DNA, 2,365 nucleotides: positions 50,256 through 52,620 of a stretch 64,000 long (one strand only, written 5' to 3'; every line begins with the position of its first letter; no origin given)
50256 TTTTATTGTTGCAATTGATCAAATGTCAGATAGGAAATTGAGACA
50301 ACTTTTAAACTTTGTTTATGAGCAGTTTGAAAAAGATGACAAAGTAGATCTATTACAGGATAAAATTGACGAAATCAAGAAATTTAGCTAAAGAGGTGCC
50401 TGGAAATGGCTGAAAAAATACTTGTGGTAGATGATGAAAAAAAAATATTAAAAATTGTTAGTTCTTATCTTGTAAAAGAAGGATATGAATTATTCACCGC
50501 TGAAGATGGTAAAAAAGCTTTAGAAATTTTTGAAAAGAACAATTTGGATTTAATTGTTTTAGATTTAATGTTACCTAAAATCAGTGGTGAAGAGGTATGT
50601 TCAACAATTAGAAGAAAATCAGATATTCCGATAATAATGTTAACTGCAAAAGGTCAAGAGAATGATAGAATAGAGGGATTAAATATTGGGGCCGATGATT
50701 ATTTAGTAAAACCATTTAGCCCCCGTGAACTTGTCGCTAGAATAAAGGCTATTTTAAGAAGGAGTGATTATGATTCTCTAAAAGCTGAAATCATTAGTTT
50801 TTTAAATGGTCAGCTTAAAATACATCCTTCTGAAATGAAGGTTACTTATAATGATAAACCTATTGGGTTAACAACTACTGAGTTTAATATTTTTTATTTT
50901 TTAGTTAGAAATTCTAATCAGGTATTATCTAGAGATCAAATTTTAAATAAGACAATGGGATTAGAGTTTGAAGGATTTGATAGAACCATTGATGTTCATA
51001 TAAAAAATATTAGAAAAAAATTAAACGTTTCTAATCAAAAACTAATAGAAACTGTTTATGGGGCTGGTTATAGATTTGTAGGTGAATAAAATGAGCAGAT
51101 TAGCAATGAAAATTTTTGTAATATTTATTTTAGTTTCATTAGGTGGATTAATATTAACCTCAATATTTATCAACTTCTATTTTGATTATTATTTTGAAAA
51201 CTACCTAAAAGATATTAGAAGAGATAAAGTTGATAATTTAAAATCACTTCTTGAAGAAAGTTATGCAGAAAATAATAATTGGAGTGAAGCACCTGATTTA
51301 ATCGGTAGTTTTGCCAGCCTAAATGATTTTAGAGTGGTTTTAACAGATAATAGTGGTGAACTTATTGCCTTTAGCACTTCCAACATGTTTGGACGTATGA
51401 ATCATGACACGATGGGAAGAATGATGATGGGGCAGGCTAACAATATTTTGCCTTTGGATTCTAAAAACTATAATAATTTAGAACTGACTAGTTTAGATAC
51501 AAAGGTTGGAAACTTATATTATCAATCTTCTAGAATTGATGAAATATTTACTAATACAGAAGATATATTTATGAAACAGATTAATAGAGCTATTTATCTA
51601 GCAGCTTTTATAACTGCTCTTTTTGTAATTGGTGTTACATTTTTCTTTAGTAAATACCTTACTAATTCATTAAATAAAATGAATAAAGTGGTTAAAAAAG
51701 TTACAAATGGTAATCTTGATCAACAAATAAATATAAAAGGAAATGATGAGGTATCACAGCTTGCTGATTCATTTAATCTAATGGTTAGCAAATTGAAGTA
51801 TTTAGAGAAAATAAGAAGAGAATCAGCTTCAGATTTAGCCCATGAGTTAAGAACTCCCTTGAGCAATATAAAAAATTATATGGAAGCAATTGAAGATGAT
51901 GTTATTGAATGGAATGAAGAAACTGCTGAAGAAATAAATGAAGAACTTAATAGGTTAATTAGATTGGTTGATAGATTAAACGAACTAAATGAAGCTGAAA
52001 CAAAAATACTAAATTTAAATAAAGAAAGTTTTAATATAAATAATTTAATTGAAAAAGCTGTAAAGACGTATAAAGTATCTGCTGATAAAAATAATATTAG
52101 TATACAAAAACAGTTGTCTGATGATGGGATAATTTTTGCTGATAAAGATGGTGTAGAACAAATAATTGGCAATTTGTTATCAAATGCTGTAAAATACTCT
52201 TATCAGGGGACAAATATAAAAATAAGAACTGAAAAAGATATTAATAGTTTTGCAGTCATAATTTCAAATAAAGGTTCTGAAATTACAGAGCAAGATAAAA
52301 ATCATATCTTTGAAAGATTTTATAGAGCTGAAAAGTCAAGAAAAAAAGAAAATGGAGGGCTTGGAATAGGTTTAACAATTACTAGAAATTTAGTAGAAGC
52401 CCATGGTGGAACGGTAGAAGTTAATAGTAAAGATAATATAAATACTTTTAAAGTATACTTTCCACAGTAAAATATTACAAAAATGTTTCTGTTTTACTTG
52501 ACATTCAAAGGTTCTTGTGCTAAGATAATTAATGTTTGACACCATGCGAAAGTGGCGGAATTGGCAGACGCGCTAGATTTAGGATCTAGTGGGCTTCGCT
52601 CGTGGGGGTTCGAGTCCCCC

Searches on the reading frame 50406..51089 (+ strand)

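Call 46: search_protein_families(library=pfam, proteins=[window:50406-51089:+], max_evalue=0.001)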
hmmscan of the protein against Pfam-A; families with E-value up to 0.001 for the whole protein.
window:50406-51089:+ (227 aa): 2 families
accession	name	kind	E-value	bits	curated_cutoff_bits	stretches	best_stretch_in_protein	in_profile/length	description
PF00072.30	Response_reg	-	2.8e-33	114.9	30.2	1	5-114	1-111/111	Response regulator receiver domain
PF00486.34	Trans_reg_C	-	3.6e-24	85.1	26.2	1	151-224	2-77/77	Transcriptional regulatory protein, C terminal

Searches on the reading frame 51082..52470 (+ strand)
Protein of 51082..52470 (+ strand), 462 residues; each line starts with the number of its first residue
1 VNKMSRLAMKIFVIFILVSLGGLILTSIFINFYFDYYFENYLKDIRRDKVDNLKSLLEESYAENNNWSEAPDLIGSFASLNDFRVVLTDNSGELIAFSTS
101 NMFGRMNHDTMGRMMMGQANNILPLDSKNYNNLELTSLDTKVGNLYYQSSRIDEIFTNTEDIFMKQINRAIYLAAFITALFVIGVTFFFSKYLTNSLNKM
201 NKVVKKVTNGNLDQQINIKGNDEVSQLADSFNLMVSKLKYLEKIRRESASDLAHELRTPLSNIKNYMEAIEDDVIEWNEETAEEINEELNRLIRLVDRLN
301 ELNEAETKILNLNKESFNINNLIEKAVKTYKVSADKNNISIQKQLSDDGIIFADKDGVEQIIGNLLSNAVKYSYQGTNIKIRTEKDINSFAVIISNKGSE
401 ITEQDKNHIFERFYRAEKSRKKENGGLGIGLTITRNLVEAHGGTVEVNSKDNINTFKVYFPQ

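Call 30: search_protein_families(library=pfam, proteins=[window:51082-52470:+], max_evalue=0.01)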
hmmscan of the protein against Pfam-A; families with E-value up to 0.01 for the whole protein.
window:51082-52470:+ (462 aa): 4 families
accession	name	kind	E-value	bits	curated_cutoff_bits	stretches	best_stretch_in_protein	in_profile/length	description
PF02518.31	HATPase_c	-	1.3e-22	80.8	26.4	1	354-461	2-108/111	Histidine kinase-, DNA gyrase B-, and HSP90-like ATPase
PF00672.30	HAMP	-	3.5e-13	50.1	25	1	188-238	1-51/53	HAMP domain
PF00512.31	HisKA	-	6.6e-12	45.7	26.9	1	245-306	2-64/66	His Kinase A (phospho-acceptor) domain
PF14501.12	HATPase_c_5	-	8.4e-08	32.5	22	1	359-461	7-102/102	GHKL domain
